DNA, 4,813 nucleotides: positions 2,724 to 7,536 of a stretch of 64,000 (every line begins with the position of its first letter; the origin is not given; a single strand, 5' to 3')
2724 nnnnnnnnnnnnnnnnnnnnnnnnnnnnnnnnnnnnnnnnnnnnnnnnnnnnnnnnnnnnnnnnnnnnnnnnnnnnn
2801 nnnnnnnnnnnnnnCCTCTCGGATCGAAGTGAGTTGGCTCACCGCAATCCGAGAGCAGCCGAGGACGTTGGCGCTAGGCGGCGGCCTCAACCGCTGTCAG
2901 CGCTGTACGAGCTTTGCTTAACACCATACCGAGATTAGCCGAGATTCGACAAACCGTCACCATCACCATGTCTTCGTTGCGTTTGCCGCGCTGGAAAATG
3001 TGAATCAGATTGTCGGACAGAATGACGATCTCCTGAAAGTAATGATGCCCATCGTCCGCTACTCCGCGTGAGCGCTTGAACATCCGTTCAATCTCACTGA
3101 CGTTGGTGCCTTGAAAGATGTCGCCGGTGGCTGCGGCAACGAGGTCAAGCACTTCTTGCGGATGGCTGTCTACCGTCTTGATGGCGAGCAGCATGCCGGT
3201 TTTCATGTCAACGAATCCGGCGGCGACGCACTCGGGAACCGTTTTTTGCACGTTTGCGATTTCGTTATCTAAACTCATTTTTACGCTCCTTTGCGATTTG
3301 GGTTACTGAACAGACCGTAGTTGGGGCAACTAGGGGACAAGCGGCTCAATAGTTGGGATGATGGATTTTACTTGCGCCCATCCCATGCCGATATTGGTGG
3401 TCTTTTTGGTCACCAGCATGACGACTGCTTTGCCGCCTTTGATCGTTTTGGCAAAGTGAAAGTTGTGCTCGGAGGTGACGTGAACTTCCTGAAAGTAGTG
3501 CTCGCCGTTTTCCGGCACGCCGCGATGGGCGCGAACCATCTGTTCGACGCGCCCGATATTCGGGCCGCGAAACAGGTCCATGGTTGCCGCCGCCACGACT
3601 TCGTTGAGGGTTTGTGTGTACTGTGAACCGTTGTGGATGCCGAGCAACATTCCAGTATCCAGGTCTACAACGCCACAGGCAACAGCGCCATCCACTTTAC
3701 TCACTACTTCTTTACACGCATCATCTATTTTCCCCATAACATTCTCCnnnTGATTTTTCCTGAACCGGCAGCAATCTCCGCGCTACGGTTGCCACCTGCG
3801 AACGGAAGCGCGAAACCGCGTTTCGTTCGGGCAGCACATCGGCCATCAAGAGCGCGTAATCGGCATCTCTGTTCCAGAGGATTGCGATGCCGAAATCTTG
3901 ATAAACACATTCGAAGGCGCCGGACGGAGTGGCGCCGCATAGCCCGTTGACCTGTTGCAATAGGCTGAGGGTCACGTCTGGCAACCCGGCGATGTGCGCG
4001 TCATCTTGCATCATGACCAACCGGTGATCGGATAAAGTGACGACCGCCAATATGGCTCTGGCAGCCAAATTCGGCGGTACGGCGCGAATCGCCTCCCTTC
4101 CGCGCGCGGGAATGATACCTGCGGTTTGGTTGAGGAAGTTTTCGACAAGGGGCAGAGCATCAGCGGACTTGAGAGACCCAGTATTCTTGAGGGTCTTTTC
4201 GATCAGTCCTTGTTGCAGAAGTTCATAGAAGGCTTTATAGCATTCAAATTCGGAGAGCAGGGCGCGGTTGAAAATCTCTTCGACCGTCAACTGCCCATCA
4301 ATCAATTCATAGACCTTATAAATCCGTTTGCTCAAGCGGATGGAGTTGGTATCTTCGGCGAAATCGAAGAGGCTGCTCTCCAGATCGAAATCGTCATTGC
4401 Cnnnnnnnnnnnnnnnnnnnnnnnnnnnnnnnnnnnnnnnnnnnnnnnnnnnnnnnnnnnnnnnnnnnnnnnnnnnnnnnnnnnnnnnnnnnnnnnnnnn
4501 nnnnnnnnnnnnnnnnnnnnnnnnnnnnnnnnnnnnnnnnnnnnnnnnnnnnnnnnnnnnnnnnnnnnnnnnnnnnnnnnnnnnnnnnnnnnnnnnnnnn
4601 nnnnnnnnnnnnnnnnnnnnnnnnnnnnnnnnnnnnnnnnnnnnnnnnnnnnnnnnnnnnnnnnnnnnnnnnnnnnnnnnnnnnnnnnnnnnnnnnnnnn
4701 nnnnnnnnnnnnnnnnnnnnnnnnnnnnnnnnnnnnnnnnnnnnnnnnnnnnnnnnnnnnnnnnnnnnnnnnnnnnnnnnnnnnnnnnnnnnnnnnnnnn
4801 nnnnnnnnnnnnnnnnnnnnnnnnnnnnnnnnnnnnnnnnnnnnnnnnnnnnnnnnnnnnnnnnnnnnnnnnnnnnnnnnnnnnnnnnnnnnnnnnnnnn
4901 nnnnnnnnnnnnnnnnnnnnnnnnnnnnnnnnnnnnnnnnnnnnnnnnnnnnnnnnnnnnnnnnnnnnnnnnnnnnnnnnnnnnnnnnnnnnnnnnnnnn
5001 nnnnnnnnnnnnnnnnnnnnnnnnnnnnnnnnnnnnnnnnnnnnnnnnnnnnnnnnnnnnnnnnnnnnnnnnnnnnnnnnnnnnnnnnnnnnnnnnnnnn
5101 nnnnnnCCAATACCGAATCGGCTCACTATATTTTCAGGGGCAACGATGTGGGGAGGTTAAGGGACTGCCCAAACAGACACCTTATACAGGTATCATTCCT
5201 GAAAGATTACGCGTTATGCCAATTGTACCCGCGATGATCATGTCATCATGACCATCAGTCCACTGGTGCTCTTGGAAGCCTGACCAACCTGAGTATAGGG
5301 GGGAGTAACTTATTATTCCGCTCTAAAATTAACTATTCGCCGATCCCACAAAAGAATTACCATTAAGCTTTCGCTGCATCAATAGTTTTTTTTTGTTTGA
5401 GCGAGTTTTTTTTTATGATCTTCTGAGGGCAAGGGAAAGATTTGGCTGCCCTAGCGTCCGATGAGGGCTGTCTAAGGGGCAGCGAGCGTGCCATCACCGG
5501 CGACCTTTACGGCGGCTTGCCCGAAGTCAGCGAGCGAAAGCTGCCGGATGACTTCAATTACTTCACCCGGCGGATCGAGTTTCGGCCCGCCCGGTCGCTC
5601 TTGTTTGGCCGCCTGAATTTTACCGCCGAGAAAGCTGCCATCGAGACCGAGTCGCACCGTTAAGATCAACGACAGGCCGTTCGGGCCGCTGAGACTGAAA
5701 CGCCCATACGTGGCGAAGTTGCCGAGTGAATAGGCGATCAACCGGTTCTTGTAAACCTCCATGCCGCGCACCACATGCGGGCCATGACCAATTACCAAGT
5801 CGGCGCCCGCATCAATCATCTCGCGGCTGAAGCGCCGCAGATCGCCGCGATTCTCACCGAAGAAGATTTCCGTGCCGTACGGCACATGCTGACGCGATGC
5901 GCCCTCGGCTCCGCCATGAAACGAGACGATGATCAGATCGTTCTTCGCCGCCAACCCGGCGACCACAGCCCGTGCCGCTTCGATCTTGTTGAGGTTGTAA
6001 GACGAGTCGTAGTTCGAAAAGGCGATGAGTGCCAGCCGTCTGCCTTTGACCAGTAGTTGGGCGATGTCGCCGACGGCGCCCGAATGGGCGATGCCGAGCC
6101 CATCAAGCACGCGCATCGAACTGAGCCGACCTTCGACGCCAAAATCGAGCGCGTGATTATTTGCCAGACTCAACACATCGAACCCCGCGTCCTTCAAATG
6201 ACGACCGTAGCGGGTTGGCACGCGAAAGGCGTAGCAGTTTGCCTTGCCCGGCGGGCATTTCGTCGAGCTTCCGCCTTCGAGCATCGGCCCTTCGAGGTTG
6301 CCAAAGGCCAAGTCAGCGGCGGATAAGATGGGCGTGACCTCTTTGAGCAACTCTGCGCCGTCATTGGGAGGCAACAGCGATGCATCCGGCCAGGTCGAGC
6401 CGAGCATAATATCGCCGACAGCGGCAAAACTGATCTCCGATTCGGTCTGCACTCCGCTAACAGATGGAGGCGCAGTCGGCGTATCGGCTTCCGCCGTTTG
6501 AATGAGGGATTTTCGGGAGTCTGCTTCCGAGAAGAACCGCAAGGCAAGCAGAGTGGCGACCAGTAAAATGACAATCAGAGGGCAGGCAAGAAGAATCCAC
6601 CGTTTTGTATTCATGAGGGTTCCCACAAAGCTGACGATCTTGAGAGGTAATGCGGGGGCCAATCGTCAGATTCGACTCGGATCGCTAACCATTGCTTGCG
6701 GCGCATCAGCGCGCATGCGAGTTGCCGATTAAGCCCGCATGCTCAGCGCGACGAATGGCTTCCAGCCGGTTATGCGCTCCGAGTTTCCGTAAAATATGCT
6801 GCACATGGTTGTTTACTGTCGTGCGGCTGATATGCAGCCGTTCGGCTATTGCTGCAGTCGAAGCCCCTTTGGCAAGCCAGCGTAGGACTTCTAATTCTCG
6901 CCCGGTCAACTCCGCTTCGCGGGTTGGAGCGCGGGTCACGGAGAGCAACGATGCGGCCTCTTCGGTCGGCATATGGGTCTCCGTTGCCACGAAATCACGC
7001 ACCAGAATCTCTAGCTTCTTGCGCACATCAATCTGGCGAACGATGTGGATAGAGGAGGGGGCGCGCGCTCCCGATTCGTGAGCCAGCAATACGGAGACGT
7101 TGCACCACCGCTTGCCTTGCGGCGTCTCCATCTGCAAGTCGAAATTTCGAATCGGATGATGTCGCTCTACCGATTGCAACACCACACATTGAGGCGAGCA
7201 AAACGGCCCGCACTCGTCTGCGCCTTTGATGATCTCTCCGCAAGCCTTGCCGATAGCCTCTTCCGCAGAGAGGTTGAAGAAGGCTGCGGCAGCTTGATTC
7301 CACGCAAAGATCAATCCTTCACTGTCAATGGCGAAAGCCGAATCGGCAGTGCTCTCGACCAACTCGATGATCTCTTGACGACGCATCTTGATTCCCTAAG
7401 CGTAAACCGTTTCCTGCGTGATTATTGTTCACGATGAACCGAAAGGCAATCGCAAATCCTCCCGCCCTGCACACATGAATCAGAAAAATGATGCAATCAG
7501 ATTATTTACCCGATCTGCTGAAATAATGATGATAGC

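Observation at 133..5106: Five-gene signalling operon: DUF4388 protein, two roadblock/LC7 paralogs, a GTPase-linker-kinase-like fusion, and a metallophosphoesterase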

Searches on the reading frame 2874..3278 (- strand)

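Call 3: search_protein_families(library=pfam, proteins=[window:2874-3278:-], max_evalue=1)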
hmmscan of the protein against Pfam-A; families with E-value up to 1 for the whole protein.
window:2874-3278:- (134 aa): 1 family
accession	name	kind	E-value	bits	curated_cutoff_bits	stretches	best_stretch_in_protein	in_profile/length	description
PF10250.15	O-FucT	-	0.2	11.6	31.5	1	34-73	286-325/326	GDP-fucose protein O-fucosyltransferase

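Call 4: search_protein_families(library=ncbifam, proteins=[window:2874-3278:-], max_evalue=1)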
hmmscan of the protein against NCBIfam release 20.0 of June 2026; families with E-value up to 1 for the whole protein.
window:2874-3278:- (134 aa): 0 families

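Call 69: search_protein_families(library=padloc, proteins=[window:2877-3278:-], max_evalue=0.01)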
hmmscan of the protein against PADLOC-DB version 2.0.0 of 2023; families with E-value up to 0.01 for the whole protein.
window:2877-3278:- (134 aa): 0 families

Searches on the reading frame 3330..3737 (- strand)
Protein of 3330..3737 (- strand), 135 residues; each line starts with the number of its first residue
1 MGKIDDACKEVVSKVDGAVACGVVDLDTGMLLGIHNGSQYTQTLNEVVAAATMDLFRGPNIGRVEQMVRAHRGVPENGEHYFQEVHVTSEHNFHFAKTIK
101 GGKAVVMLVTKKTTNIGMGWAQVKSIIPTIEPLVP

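Call 3: search_protein_families(library=pfam, proteins=[window:3330-3737:-], max_evalue=1)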
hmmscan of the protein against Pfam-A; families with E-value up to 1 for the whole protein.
window:3330-3737:- (135 aa): 1 family
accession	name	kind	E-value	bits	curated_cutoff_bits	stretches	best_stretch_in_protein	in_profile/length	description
PF08923.16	MAPKK1_Int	-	0.029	14.6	25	1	4-131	3-113/119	Mitogen-activated protein kinase kinase 1 interacting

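Call 4: search_protein_families(library=ncbifam, proteins=[window:3330-3737:-], max_evalue=1)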
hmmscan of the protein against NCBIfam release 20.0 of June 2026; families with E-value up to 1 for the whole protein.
window:3330-3737:- (135 aa): 1 family
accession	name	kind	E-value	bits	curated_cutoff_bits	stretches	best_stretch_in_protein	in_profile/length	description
NF005120.0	PRK06553.1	equivalog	0.047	13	273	1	53-114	159-215/308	lipid A biosynthesis lauroyl acyltransferase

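Call 46: search_solved_structures(query=A4, max_evalue=10, show_alignments=2)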
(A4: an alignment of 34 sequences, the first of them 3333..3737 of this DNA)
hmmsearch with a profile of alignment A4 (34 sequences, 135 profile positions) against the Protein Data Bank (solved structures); distinct sequences matched with E-value up to 10: 8.
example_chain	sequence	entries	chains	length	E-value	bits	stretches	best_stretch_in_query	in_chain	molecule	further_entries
7ct3_A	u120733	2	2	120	0.2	14.6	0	2-25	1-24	Mutual gliding motility protein C (MglC) | Mutual gliding motility protein C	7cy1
5x8p_e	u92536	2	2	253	0.34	13.9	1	49-134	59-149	30S ribosomal protein S5, chloroplastic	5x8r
4v61_AE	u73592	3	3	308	0.46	13.5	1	49-134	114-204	Ribosomal Protein S5 | 30S ribosomal protein S5, chloroplastic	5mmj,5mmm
1vi9_A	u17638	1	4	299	0.53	13.3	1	21-94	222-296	Pyridoxamine kinase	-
7x0r_A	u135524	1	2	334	0.69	12.9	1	1-72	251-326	Lbp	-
7y8u_E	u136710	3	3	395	0.75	12.8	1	81-132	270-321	AlbE homolog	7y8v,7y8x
1td2_A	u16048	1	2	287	0.88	12.6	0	21-83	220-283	Pyridoxamine kinase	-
6lwz_A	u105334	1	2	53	1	12.4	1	63-102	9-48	Bacteriocin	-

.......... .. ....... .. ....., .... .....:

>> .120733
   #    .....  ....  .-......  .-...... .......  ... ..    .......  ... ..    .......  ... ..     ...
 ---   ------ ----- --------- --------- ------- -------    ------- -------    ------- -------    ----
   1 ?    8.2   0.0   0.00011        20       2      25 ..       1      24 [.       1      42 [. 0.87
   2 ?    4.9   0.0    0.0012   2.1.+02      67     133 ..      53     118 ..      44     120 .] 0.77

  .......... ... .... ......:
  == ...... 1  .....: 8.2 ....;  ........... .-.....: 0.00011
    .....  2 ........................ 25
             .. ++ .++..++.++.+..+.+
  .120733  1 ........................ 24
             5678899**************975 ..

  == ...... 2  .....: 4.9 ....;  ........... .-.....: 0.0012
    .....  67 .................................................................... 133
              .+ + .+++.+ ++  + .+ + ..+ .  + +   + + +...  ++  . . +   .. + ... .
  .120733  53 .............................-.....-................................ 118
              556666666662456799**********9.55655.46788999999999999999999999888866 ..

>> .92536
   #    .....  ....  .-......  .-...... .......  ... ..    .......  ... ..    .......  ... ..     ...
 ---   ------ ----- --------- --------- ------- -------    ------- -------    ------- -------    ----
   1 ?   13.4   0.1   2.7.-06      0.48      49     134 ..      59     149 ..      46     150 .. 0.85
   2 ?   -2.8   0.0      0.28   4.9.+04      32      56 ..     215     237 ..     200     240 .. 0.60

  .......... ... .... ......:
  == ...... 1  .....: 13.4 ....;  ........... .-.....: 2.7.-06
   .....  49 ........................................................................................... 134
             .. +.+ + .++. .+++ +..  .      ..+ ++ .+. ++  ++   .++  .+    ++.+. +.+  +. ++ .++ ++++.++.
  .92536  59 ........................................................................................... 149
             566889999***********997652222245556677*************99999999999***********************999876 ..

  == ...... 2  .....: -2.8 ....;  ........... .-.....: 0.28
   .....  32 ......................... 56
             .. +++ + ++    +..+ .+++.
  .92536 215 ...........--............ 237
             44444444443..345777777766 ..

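Call 47: search_protein_families(library=pfam, alignment_id=A4, max_evalue=1)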
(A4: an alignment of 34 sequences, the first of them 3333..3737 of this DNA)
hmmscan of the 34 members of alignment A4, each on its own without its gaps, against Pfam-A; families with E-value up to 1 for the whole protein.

A. member 1, window:3333-3737:- (135 aa): 1 family
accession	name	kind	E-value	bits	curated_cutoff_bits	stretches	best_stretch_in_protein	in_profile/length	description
PF08923.16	MAPKK1_Int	-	0.029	14.6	25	1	4-131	3-113/119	Mitogen-activated protein kinase kinase 1 interacting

B. families by the number of members that match (of 34 scanned): 11 families
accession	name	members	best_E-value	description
PF08923.16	MAPKK1_Int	6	0.029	Mitogen-activated protein kinase kinase 1 interacting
PF00602.22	Flu_PB1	2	0.0064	Influenza RNA-dependent RNA polymerase subunit PB1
PF15063.11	TC1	2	0.091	Thyroid cancer protein 1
PF20560.3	MotA_N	2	0.11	Motility protein A N-terminal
PF24991.2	Ig_NUP210_4th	1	0.029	NUP210 forth Ig-like domain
PF22538.1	HexPS-like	1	0.063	Hexaprenyl diphosphate synthase, small subunit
PF10236.15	DAP3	1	0.12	Mitochondrial ribosomal death-associated protein 3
PF00235.25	Profilin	1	0.13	Profilin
PF14266.11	YceG_bac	1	0.14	YceG domain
PF21753.2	DACNK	1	0.14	Probable sensor domain DACNK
PF10250.15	O-FucT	1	0.2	GDP-fucose protein O-fucosyltransferase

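Call 48: find_homologous_proteins(query=A4, max_evalue=0.001)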
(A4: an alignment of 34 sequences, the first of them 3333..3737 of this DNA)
Query A4 (34 sequences) (135 aa, profile of the alignment): 4467 proteins with E <= 0.001 among 8000 candidates; the best 120 are listed.
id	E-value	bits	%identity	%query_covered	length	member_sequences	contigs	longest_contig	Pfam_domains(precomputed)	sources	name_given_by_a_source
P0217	1.4e-61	224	38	97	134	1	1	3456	-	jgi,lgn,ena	-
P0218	1.4e-61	224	38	96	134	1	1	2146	-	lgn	-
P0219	1.4e-61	224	38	97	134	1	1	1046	-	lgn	-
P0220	1.4e-61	224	37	95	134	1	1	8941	-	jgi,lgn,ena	-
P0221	1.7e-61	224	84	100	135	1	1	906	-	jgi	jgi:hypothetical protein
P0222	1.7e-61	224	36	95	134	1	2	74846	-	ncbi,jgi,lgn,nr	ncbi:MAG: hypothetical protein NDJ94_02595 [Vicinamibacteria bacterium]|jgi:hypothetical protein|nr:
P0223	1.8e-61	224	36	95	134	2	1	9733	-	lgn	-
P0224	2.7e-61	223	37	95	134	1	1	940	-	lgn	-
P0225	2.7e-61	223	82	100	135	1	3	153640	-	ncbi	-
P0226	3.1e-61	223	93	100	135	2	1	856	-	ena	-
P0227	3.4e-61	223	36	97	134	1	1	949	-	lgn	-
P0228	3.5e-61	223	36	95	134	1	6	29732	-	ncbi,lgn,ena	-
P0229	3.5e-61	223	36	97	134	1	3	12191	-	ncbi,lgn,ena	ncbi:MAG: hypothetical protein AB7K71_14180 [Polyangiaceae bacterium]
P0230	3.9e-61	223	87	100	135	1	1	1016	-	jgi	jgi:hypothetical protein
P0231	4.0e-61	223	84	100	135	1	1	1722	-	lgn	-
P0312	5.6e-60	219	35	96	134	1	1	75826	-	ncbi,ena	-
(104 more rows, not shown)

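Call 57: find_encoding_contigs(protein=P0312, flank=10000, max_places=2)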
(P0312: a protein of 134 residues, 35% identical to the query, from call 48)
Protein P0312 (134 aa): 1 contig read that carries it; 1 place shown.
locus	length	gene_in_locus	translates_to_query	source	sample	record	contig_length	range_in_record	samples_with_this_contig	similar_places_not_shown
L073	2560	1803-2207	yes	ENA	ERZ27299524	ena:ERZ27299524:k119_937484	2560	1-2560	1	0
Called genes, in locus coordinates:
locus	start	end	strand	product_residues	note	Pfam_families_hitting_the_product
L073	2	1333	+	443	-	?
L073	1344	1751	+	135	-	-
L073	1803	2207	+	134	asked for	-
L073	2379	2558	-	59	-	?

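Call 59: predict_structure(alignment_id=A5)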
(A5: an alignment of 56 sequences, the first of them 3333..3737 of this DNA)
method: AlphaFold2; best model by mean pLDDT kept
length: 135 residues; sequences in the alignment: 56
mean_pLDDT: 85.9   pTM: 0.80
mean pLDDT of the five models: 85.9, 85.1, 84.5, 83.7, 80.4
residues with pLDDT >= 90: 67; 70-90: 52; 50-70: 16; < 50: 0
segments of 3 or more residues with pLDDT < 50: none
pLDDT, mean of each block of 10 residues (from residue 1): 88 91 88 80 62 75 88 85 88 91 91 92 95 90
secondary structure, 60 per line:
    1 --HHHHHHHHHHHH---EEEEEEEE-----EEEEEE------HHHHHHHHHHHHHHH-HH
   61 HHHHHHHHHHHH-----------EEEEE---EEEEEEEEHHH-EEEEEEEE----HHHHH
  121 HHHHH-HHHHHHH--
elements in order: H3-14 E18-25 E31-36 H43-57 H59-72 E84-88 E92-99 E104-111 H116-125 H127-133

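Call 61: fold_search(model_id=the predicted structure, library=pdb)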
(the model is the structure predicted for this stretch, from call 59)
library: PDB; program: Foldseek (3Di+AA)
matches with E <= 10: 1475; with E <= 0.001: 94
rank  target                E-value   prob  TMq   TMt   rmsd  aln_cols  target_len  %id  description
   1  3kye_A                4.4e-08  1.00  0.71  0.79   3.3       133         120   12  Crystal Structure of Roadblock/LC7 Domain from Streptomyces avermitilis (released 2009-12-22)
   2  7ct3                  1.8e-07  1.00  0.64  0.71   5.1       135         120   17  Crystal Structure of MglC from Myxococcus xanthus (released 2021-01-27)
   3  3kye_C                2.9e-07  1.00  0.66  0.73   3.3       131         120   17  Crystal Structure of Roadblock/LC7 Domain from Streptomyces avermitilis (released 2009-12-22)
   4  6hjm_J                3.3e-07  1.00  0.69  0.74   3.4       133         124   16  Myxococcus xanthus MglB (released 2019-12-04)
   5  6hjm_K                3.3e-07  1.00  0.68  0.76   3.5       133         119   16  Myxococcus xanthus MglB (released 2019-12-04)
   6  6hjm_B                4.3e-07  1.00  0.66  0.70   3.7       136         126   18  Myxococcus xanthus MglB (released 2019-12-04)
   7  6hjm_E                4.5e-07  1.00  0.69  0.74   3.5       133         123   16  Myxococcus xanthus MglB (released 2019-12-04)
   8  3kye_B                5.5e-07  1.00  0.68  0.74   3.5       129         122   12  Crystal Structure of Roadblock/LC7 Domain from Streptomyces avermitilis (released 2009-12-22)
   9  6hjm_H                5.5e-07  1.00  0.68  0.75   3.4       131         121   16  Myxococcus xanthus MglB (released 2019-12-04)
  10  1j3w_C                5.8e-07  1.00  0.64  0.64   3.8       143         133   17  Structure of Gliding protein-mglB from Thermus Thermophilus HB8 (released 2004-04-13)
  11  6hjm_L                6.2e-07  1.00  0.69  0.73   3.5       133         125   16  Myxococcus xanthus MglB (released 2019-12-04)
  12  6hjm_P                6.2e-07  1.00  0.65  0.66   3.9       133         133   16  Myxococcus xanthus MglB (released 2019-12-04)
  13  6h5b_B                7.1e-07  1.00  0.66  0.69   3.7       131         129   16  Myxococcus xanthus MglA in complex with its GAP MglB and GTPgammaS (released 2019-11-27)
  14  3t12_B                7.1e-07  1.00  0.60  0.61   4.0       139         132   18  MglA in complex with MglB in transition state (released 2011-08-31)
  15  6hjm_D                7.5e-07  1.00  0.68  0.75   3.4       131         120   16  Myxococcus xanthus MglB (released 2019-12-04)
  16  6hjm_A                8.5e-07  1.00  0.66  0.69   3.7       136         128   18  Myxococcus xanthus MglB (released 2019-12-04)
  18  6hjm_C                1.1e-06  1.00  0.68  0.72   3.4       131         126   16  Myxococcus xanthus MglB (released 2019-12-04)
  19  6hjm_Q                1.2e-06  1.00  0.69  0.74   3.5       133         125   16  Myxococcus xanthus MglB (released 2019-12-04)
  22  6hjm_O                1.3e-06  1.00  0.67  0.74   3.5       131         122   16  Myxococcus xanthus MglB (released 2019-12-04)
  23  6hjm_R                1.3e-06  1.00  0.67  0.72   3.5       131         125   16  Myxococcus xanthus MglB (released 2019-12-04)
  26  6hjm_F                2.1e-06  1.00  0.64  0.67   4.1       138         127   17  Myxococcus xanthus MglB (released 2019-12-04)
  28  3t12_C                2.7e-06  1.00  0.61  0.62   3.9       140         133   18  MglA in complex with MglB in transition state (released 2011-08-31)
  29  6hjm_S                2.8e-06  1.00  0.67  0.71   3.5       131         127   16  Myxococcus xanthus MglB (released 2019-12-04)
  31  1j3w_A                3.4e-06  1.00  0.63  0.64   3.7       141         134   17  Structure of Gliding protein-mglB from Thermus Thermophilus HB8 (released 2004-04-13)
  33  1j3w_B                6.4e-06  1.00  0.68  0.68   3.3       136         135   18  Structure of Gliding protein-mglB from Thermus Thermophilus HB8 (released 2004-04-13)
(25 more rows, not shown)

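Call 69: search_protein_families(library=padloc, proteins=[window:3333-3737:-], max_evalue=0.01)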
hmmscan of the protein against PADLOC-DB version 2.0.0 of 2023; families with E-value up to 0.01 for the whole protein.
window:3333-3737:- (135 aa): 0 families

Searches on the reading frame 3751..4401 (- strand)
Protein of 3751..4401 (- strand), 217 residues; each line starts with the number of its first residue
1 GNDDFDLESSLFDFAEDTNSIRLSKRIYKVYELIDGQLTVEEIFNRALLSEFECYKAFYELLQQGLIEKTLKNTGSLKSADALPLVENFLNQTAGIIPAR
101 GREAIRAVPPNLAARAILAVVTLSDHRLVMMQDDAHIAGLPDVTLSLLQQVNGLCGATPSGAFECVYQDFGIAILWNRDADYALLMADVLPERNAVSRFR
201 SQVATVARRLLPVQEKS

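Call 52: search_protein_families(library=pfam, proteins=[window:3751-4401:-], max_evalue=1)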
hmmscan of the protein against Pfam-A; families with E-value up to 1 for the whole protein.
window:3751-4401:- (217 aa): 3 families
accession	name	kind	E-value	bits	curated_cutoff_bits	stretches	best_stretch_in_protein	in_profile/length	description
PF01978.25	TrmB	-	0.052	13.8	25.6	1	33-73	18-58/68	Sugar-specific transcriptional regulator TrmB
PF16221.11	HTH_47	-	0.062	13.3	27.1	1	25-68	34-77/78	winged helix-turn-helix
PF21984.2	DnaD_N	-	0.17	12.5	27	1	38-74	36-72/101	DnaD N-terminal domain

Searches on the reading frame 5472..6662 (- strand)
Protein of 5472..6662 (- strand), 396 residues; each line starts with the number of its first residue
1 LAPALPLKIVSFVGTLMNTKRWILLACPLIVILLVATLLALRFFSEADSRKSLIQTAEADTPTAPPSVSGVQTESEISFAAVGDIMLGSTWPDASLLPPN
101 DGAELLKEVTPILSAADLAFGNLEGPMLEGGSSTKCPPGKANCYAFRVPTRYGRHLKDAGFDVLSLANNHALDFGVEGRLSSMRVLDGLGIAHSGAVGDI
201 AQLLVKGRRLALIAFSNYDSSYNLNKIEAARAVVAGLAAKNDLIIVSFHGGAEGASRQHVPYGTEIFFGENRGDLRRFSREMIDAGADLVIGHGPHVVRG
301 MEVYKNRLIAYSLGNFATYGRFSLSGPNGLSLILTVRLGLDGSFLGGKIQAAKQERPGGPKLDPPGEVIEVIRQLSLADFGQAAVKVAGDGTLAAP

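Call 82: search_protein_families(library=pfam, proteins=[window:5472-6662:-], max_evalue=0.00001)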
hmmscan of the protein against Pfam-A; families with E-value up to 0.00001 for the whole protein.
window:5472-6662:- (396 aa): 1 family
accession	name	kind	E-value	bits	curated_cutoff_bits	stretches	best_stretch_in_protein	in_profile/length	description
PF09587.15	PGA_cap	-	4.9e-49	167.6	27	1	79-317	2-252/255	Bacterial capsule synthesis protein PGA_cap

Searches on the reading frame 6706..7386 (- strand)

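Call 82: search_protein_families(library=pfam, proteins=[window:6706-7386:-], max_evalue=0.00001)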
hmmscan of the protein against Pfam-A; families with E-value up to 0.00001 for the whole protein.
window:6706-7386:- (226 aa): 4 families
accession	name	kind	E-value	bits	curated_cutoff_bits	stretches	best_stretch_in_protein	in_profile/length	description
PF00196.25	GerE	-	2.6e-21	75.4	23.5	1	159-214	2-57/57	Bacterial regulatory proteins, luxR family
PF00989.32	PAS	-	7e-08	32.9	22.6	1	8-48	5-45/113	PAS fold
PF08281.18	Sigma70_r4_2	-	2.4e-06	27.5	25.7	0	162-202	13-54/54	Sigma-70, region 4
PF13384.12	HTH_23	-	4.1e-06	26.9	24.6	1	165-197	8-40/50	Homeodomain-like domain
